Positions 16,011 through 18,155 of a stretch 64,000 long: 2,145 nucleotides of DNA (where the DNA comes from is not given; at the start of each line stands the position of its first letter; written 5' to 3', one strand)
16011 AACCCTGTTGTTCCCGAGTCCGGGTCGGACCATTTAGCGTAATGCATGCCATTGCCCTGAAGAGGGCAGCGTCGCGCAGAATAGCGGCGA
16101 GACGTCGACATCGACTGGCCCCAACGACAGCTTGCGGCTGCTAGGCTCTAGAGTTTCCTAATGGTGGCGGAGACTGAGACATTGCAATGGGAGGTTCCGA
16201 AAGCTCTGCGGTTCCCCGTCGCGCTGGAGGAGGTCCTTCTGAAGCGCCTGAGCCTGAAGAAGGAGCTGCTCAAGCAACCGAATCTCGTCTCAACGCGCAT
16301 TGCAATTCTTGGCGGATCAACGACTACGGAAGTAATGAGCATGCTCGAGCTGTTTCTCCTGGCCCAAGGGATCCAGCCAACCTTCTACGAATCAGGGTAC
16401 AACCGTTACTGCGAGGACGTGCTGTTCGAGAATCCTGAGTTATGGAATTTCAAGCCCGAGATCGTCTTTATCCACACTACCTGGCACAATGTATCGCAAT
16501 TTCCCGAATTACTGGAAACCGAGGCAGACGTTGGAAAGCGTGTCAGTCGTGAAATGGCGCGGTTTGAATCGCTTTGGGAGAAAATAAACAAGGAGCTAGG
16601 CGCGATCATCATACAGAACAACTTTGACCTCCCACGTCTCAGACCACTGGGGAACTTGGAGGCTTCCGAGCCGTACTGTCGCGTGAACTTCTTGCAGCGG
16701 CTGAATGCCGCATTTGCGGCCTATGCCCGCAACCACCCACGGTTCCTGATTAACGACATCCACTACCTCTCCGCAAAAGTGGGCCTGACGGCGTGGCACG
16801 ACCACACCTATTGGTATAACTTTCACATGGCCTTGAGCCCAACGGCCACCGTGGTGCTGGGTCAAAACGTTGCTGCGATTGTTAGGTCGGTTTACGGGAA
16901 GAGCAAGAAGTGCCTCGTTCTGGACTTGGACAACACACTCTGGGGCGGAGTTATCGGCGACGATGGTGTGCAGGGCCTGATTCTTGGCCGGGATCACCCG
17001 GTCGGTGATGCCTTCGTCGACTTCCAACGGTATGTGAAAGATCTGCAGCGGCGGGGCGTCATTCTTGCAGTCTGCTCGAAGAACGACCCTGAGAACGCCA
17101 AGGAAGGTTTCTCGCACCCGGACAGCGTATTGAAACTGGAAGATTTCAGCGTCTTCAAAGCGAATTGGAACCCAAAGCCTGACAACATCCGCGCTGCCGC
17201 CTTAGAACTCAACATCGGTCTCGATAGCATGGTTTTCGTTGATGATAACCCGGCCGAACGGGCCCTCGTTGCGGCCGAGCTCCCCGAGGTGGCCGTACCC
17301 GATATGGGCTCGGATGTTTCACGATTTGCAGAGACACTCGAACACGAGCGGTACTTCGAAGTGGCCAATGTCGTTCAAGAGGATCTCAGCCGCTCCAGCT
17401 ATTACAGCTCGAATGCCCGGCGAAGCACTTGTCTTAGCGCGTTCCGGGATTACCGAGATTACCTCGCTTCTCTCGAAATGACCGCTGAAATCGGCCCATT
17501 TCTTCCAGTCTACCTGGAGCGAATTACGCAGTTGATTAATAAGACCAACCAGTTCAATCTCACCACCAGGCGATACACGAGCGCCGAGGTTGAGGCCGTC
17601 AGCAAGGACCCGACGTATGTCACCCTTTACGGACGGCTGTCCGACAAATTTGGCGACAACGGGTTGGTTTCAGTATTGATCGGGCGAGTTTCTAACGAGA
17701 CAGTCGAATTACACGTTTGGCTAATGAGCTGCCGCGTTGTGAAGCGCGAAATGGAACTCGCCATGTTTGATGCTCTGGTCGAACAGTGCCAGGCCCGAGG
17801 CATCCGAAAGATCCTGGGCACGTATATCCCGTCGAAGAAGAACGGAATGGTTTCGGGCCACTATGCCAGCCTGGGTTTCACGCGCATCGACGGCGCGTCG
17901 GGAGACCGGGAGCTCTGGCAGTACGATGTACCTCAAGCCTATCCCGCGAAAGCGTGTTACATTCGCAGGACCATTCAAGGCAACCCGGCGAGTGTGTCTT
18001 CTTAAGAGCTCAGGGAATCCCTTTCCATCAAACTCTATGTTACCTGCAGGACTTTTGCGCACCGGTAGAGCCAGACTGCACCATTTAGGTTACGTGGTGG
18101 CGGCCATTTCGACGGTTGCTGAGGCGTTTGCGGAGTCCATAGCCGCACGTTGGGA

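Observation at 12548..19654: AsnB, CE4 deacetylase, ACP, FkbH-like loader, VOC epimerase-like protein and FemAB-like transferase: a candidate module that replaces the acyl group on a sugar amine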

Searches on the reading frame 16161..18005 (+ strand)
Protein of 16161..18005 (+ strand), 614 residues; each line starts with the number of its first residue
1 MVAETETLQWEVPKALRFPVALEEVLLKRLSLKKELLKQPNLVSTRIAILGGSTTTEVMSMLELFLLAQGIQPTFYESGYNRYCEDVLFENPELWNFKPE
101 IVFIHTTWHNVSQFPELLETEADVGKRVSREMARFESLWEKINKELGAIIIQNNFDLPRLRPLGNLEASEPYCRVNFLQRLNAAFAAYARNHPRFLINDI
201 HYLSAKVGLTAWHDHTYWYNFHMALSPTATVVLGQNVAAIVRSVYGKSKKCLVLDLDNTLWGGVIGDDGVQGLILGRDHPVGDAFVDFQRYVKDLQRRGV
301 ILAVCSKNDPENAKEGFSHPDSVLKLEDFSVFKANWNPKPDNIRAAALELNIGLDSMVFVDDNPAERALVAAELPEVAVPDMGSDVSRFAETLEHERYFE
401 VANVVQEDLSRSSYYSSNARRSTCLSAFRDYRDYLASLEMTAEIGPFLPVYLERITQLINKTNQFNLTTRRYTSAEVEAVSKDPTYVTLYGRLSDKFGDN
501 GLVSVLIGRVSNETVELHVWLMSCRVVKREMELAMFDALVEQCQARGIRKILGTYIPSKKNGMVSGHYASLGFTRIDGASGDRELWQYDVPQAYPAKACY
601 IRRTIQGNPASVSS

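Call 4: search_protein_families(library=pfam, proteins=[window:16161-18005:+], max_evalue=0.01)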
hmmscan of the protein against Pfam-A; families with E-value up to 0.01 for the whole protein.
window:16161-18005:+ (614 aa): 2 families
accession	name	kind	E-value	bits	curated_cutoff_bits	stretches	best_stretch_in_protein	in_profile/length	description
PF00702.32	Hydrolase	-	1.8e-06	28.9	26.4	1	287-365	102-182/191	haloacid dehalogenase-like hydrolase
PF21211.3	FkbH_N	-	2e-06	28.3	27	1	46-241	1-191/192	FkbH, N-terminal domain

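Call 5: search_protein_families(library=ncbifam, proteins=[window:16161-18005:+], max_evalue=0.01)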
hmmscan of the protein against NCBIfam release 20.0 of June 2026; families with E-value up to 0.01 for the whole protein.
window:16161-18005:+ (614 aa): 2 families
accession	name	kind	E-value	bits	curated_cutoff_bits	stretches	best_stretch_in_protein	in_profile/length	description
TIGR01686.1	FkbH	subfamily_domain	2.3e-85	286.6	146.65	1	249-574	3-320/323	FkbH domain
TIGR01681.1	HAD-SF-IIIC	subfamily_domain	1.8e-19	70.9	35.75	1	250-370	1-128/132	HAD-IIIC family phosphatase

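Call 12: search_solved_structures(query=window:16161-18005:+, max_evalue=1, show_alignments=3)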
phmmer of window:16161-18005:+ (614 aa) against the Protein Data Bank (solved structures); distinct sequences matched with E-value up to 1: 2.
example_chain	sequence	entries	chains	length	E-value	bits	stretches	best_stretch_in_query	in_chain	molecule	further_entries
3slr_A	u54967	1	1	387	1.1e-60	208.9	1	41-403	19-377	uncharacterized protein BF1531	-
9kvn_A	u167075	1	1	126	0.24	12.9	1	326-383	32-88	The unknown domain UKD in the bifunctional enzyme CelAly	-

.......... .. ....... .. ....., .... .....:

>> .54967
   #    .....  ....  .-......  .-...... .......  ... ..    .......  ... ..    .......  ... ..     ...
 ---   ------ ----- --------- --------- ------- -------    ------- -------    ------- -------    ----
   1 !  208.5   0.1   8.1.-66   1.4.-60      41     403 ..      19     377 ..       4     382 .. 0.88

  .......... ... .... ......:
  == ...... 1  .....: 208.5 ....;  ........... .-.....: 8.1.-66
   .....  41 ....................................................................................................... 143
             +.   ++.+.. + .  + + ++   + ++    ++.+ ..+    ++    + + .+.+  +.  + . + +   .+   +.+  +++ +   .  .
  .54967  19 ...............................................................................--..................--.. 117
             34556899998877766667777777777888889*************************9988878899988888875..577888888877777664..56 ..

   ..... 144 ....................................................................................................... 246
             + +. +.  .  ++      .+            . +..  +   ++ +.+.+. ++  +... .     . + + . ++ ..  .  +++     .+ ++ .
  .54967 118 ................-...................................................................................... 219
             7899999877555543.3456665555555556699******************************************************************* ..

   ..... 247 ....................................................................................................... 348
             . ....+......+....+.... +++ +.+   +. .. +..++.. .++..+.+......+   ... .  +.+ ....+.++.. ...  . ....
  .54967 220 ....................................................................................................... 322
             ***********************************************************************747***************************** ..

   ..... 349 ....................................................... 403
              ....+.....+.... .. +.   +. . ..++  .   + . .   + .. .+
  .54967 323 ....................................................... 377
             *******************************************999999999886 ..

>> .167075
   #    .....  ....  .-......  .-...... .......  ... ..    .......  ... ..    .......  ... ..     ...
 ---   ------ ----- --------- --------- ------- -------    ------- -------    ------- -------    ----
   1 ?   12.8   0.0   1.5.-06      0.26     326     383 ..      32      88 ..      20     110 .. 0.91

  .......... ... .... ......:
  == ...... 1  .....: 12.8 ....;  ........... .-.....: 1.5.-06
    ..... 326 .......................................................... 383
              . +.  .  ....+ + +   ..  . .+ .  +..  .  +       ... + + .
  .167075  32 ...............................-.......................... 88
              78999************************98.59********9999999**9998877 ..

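Call 15: find_homologous_proteins(query=window:16161-18005:+, max_evalue=1e-10)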
Query window:16161-18005:+ (614 aa): 8000 proteins with E <= 1e-10 among 8000 candidates; the best 120 are listed.
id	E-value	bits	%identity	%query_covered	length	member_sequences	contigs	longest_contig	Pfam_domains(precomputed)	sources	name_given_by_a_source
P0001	0.0e+0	1303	93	100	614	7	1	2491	PF21211.4,PF00702.33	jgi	-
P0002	0.0e+0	1226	86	100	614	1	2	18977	PF21211.4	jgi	jgi:FkbH-like protein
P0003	0.0e+0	1218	86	100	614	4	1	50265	PF21211.4,PF00702.33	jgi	jgi:FkbH-like protein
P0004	0.0e+0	1215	85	100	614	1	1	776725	PF21211.4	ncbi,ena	-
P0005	0.0e+0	1193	84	100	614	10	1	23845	PF21211.4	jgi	-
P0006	0.0e+0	1187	84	98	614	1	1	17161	PF21211.4,PF00702.33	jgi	jgi:FkbH-like protein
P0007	0.0e+0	1179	83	100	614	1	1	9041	PF21211.4,PF00702.33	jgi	-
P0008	0.0e+0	1173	82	100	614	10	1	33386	PF21211.4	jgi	jgi:FkbH-like protein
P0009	0.0e+0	1172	83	100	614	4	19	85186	PF21211.4,PF00702.33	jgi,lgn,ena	jgi:FkbH-like protein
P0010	0.0e+0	1162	82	100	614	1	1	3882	PF21211.4,PF00702.33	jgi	jgi:FkbH-like protein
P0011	0.0e+0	1138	79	100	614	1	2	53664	PF21211.4,PF00702.33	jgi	jgi:FkbH-like protein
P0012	0.0e+0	1135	80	100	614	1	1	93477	PF21211.4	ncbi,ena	-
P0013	0.0e+0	1131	80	99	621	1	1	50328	PF21211.4,PF00702.33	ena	-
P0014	0.0e+0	1129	80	100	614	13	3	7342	PF00702.33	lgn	-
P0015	0.0e+0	1118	80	98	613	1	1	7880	PF21211.4,PF00702.33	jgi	jgi:FkbH-like protein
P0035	0.0e+0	1094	77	100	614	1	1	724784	PF21211.4,PF00702.33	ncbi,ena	-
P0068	0.0e+0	1082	76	99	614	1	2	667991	PF21211.4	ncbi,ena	-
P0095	0.0e+0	1072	76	99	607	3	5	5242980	PF21211.4,PF00702.33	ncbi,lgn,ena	ncbi:MAG: HAD-IIIC family phosphatase [Bryobacteraceae bacterium]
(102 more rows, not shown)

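Call 16: find_encoding_contigs(protein=P0095, flank=10000, max_places=2)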
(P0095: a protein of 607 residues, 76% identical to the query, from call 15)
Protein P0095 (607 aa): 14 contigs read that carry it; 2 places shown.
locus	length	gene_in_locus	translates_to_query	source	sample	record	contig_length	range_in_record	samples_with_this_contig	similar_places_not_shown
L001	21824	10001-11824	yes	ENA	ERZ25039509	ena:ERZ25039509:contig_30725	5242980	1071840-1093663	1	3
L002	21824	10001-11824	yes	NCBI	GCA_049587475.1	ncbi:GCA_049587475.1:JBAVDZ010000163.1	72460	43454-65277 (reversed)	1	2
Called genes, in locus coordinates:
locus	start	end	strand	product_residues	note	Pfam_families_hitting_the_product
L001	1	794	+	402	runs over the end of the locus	PF13439:Glyco_transf_4 (weak), PF13579:Glyco_trans_4_4, PF00534:Glycos_transf_1, PF13692:Glyco_trans_1_4, PF13524:Glyco_trans_1_2 (weak)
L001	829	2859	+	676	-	-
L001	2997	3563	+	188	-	PF00908:dTDP_sugar_isom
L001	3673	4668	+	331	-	PF01073:3Beta_HSD (faint), PF01370:Epimerase, PF04321:RmlD_sub_bind, PF16363:GDP_Man_Dehyd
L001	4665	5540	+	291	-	PF01370:Epimerase, PF04321:RmlD_sub_bind, PF02719:Polysacc_synt_2, PF07993:NAD_binding_4 (weak), PF16363:GDP_Man_Dehyd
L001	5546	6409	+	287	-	PF00535:Glycos_transf_2, PF13641:Glyco_tranf_2_3 (weak)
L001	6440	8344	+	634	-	PF13522:GATase_6, PF12481:DUF3700 (faint), PF13537:GATase_7, PF00733:Asn_synthase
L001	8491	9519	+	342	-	PF01522:Polysacc_deac_1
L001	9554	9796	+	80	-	-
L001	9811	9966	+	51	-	-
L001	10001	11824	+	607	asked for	PF21211:FkbH_N (weak), PF00702:Hydrolase (faint)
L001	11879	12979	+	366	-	PF13480:Acetyltransf_6, PF02388:FemAB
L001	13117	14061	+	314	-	PF00535:Glycos_transf_2, PF13641:Glyco_tranf_2_3, PF13632:Glyco_trans_2_3 (weak)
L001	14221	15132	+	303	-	PF13489:Methyltransf_23, PF08241:Methyltransf_11 (weak)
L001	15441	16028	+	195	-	PF00583:Acetyltransf_1 (weak)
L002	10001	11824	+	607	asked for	PF21211:FkbH_N (weak), PF00702:Hydrolase (faint)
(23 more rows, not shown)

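Call 17: find_encoding_contigs(protein=P0004, flank=10000, max_places=2)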
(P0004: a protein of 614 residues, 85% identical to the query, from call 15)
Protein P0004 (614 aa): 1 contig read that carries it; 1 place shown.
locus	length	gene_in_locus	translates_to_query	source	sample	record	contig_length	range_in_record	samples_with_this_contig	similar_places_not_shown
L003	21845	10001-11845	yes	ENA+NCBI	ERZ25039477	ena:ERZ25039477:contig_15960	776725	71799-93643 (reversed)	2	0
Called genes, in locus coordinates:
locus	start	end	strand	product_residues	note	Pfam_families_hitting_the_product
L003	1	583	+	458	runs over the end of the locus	PF13439:Glyco_transf_4 (weak), PF13579:Glyco_trans_4_4 (weak), PF00534:Glycos_transf_1, PF13692:Glyco_trans_1_4, PF13524:Glyco_trans_1_2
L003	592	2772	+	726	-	-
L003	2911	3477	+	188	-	PF00908:dTDP_sugar_isom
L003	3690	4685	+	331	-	PF01370:Epimerase, PF04321:RmlD_sub_bind, PF16363:GDP_Man_Dehyd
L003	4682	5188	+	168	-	PF01370:Epimerase, PF04321:RmlD_sub_bind, PF02719:Polysacc_synt_2, PF16363:GDP_Man_Dehyd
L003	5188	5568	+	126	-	PF04321:RmlD_sub_bind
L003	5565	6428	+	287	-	PF00535:Glycos_transf_2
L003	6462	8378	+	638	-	PF13522:GATase_6, PF12481:DUF3700 (weak), PF13537:GATase_7, PF00733:Asn_synthase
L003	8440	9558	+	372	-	PF01522:Polysacc_deac_1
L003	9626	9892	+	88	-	-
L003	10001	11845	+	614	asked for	PF21211:FkbH_N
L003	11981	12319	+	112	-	PF13669:Glyoxalase_4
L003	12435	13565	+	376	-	PF13480:Acetyltransf_6, PF02388:FemAB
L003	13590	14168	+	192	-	PF00535:Glycos_transf_2, PF13641:Glyco_tranf_2_3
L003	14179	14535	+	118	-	-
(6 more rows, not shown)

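Call 23: search_dna_similar(query=window:16161-18005:+, collection=plasmids, mode=protein, max_rows=40, rows=spread)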
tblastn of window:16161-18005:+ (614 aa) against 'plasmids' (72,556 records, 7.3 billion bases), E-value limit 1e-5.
Records with a match: 197; places in all: 200; records where one place covers at least 80% of the query: 19.
Best place of each record, by identity: <60% 197.
By first word of the organism name: Bacillus 52; Sinorhizobium 40; Streptomyces 38; Ralstonia 15; Clostridium 13; Rhodococcus 5; Rhizobium 4; Methylosinus 2; Erwinia 2; Burkholderia 2; and 22 more.
By predicted mobility (MOB-suite, as given by PLSDB): non-mobilizable 122; mobilizable 70; conjugative 5.
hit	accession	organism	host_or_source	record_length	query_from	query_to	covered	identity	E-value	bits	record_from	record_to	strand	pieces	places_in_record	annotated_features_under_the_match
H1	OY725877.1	Subdoligranulum variabile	-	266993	42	591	90%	47.5%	2e-148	481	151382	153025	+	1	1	none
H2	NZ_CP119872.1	Methylosinus trichosporium OB3b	Whole Organism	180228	44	578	87%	33.8%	9e-68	247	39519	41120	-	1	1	HAD-IIIC family phosphatase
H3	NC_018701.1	Sinorhizobium meliloti Rm41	-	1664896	157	582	69%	41.3%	4e-80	283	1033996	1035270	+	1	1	none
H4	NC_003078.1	Sinorhizobium meliloti 1021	-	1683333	157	582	69%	41.2%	5e-69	288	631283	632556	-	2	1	none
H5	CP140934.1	Sinorhizobium meliloti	Medicago lupulina,whole organism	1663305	157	573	68%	41.5%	2e-80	284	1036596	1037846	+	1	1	HAD family hydrolase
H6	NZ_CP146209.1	Sinorhizobium meliloti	-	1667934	157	573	68%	41.5%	3e-80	283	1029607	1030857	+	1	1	none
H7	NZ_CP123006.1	Sinorhizobium meliloti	Medicago sativa,cell culture,nodules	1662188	157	573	68%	41.2%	2e-80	284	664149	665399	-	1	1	none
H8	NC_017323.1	Sinorhizobium meliloti BL225C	-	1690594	157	573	68%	41.2%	1e-79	282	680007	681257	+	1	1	none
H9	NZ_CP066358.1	Sinorhizobium meliloti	Medicago lupulina L.,nodules of ...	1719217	157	573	68%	41.2%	4e-79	280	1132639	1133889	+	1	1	none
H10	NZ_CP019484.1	Sinorhizobium meliloti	alfalfa,whole organism,alfalfa nodule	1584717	157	573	68%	41.0%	1e-79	282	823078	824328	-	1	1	none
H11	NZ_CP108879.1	Streptomyces sp. NBC_00822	-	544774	39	595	91%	29.8%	8e-54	206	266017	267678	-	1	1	HAD-IIIC family phosphatase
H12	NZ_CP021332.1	Maritalea myrionectae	pure culture,Lava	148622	46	573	86%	30.7%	2e-55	211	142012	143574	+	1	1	HAD-IIIC family phosphatase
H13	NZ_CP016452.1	Sinorhizobium sp. RAC02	Microbial isolate,Algal phycosphere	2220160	214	582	60%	35.1%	6e-46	182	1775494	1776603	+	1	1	none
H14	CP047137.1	Ralstonia solanacearum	Potato,Single cell,tuber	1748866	250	597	57%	35.1%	2e-38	159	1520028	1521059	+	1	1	HAD-IIIC family phosphatase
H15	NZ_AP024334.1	Erwinia rhapontici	Brassica rapa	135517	224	582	53%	36.9%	2e-32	187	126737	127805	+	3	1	hypothetical protein (x2) | HAD-IIIC family phosphatase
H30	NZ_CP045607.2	Bacillus cereus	Whole organism,soil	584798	244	581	55%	26.5%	3e-18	97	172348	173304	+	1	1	HAD-IIIC family phosphatase | cyclic peptide export ABC transporter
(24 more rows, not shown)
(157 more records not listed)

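Call 24: get_annotated_region(hit=H5, flank=9000)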
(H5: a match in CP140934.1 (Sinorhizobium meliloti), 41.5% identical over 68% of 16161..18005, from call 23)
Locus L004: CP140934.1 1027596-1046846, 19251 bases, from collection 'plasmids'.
description: Sinorhizobium meliloti strain ml28 plasmid pSymB, complete sequence
organism: Sinorhizobium meliloti (NCBI taxid 382)
taxonomy: Bacteria; Pseudomonadota; Alphaproteobacteria; Hyphomicrobiales; Rhizobiaceae; Sinorhizobium; Sinorhizobium meliloti
host: -; source: Medicago lupulina,whole organism; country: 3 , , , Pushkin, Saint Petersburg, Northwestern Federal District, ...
typing (MOB-suite, as given by PLSDB): mobilizable; relaxase MOBQ
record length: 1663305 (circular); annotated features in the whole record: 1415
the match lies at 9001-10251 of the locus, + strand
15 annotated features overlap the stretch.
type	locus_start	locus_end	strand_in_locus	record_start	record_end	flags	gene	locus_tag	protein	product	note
CDS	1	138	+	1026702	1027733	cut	-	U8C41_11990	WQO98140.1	autoinducer 2 ABC transporter permease LsrC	-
CDS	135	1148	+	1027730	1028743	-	-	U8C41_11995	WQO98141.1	autoinducer 2 import system permease LsrD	-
CDS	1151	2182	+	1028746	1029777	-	lsrB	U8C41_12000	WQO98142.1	autoinducer 2 ABC transporter substrate-binding protein LsrB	-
CDS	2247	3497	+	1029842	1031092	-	-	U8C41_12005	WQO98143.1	class II aldolase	-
CDS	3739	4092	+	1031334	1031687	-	-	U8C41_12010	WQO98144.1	hypothetical protein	-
CDS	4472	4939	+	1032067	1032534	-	-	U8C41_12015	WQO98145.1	VOC family protein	-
CDS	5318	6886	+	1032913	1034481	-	-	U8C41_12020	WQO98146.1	MBOAT family protein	-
CDS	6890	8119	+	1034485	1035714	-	-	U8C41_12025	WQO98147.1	TonB-dependent receptor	-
CDS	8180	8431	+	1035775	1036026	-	-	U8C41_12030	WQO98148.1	acyl carrier protein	-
CDS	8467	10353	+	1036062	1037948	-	-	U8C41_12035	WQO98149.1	HAD family hydrolase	-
CDS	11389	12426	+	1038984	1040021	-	-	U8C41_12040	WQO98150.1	calcium-binding protein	-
CDS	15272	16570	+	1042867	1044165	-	-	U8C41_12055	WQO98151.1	capsular polysaccharide biosynthesis protein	-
CDS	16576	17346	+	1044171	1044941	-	-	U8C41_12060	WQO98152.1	ABC transporter permease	-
CDS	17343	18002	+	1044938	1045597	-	-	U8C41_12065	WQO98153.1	ABC transporter ATP-binding protein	-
CDS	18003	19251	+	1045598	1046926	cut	-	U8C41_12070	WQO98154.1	RkpR, polysaccharide export protein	-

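Call 25: get_annotated_region(hit=H2, flank=9000)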
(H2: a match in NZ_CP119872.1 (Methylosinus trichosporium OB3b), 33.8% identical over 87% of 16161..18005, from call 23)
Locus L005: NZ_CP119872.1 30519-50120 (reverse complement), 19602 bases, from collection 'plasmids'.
description: Methylosinus trichosporium OB3b plasmid pOB3b_03, complete sequence
organism: Methylosinus trichosporium OB3b (NCBI taxid 595536)
taxonomy: Bacteria; Pseudomonadota; Alphaproteobacteria; Hyphomicrobiales; Methylocystaceae; Methylosinus; Methylosinus trichosporium; Methylosinus trichosporium OB3b
host: -; source: Whole Organism; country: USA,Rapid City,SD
typing (MOB-suite, as given by PLSDB): non-mobilizable
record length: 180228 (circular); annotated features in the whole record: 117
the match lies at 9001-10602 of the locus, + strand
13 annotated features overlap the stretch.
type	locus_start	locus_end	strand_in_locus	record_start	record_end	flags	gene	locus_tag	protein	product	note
CDS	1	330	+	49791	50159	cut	-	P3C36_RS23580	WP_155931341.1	DUF6572 domain-containing protein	-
CDS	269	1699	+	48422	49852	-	-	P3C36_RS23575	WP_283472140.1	RHS repeat-associated core domain-containing protein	-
CDS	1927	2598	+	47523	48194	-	-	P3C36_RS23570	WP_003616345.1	IS6 family transposase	-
CDS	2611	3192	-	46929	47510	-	-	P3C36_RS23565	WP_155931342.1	hypothetical protein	-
CDS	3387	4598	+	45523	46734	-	-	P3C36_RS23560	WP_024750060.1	ISAs1 family transposase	-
CDS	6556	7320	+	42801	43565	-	-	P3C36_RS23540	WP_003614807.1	helix-turn-helix transcriptional regulator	GO:0006355 - regulation of DNA-templated transcription [Evidence IEA]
CDS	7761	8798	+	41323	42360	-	-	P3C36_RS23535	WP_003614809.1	3-oxoacyl-ACP synthase III family protein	-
CDS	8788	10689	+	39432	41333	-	-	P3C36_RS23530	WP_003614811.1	HAD-IIIC family phosphatase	-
CDS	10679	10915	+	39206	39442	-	-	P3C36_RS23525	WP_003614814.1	acyl carrier protein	-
CDS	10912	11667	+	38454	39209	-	-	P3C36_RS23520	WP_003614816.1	2-oxo acid dehydrogenase subunit E2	-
CDS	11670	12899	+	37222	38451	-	-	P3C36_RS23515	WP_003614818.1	FAD-dependent monooxygenase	-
CDS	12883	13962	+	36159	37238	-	-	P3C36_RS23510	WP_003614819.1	alpha/beta hydrolase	-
CDS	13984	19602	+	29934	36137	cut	-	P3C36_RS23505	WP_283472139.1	type I polyketide synthase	-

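Call 30: get_annotated_region(hit=H30, flank=6000)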
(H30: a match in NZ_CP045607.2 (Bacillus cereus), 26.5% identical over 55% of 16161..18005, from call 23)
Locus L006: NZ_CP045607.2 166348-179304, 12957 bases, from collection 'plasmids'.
description: Bacillus cereus strain SB1 plasmid p1, complete sequence
organism: Bacillus cereus (NCBI taxid 1396)
taxonomy: Bacteria; Bacillota; Bacilli; Bacillales; Bacillaceae; Bacillus; Bacillus cereus
host: -; source: Whole organism,soil; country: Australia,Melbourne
typing (MOB-suite, as given by PLSDB): non-mobilizable; replicon rep_cluster_125; mating-pair formation MPF_T
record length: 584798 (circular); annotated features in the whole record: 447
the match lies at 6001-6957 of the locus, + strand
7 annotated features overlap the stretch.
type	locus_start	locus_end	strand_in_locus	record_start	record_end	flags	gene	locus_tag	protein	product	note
CDS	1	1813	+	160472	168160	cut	-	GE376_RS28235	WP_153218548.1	non-ribosomal peptide synthetase/type I polyketide synthase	-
CDS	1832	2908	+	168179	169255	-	-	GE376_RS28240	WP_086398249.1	LLM class flavin-dependent oxidoreductase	-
CDS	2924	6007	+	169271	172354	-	-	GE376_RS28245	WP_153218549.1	cyclic peptide export ABC transporter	GO:0015833 - peptide transport [Evidence IEA]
CDS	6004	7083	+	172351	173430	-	-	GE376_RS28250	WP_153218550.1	HAD-IIIC family phosphatase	-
CDS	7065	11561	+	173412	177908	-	-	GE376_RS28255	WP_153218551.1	non-ribosomal peptide synthetase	-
CDS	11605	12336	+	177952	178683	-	-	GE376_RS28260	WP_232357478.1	alpha/beta fold hydrolase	-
CDS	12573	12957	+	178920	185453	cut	-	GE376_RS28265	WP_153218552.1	non-ribosomal peptide synthetase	-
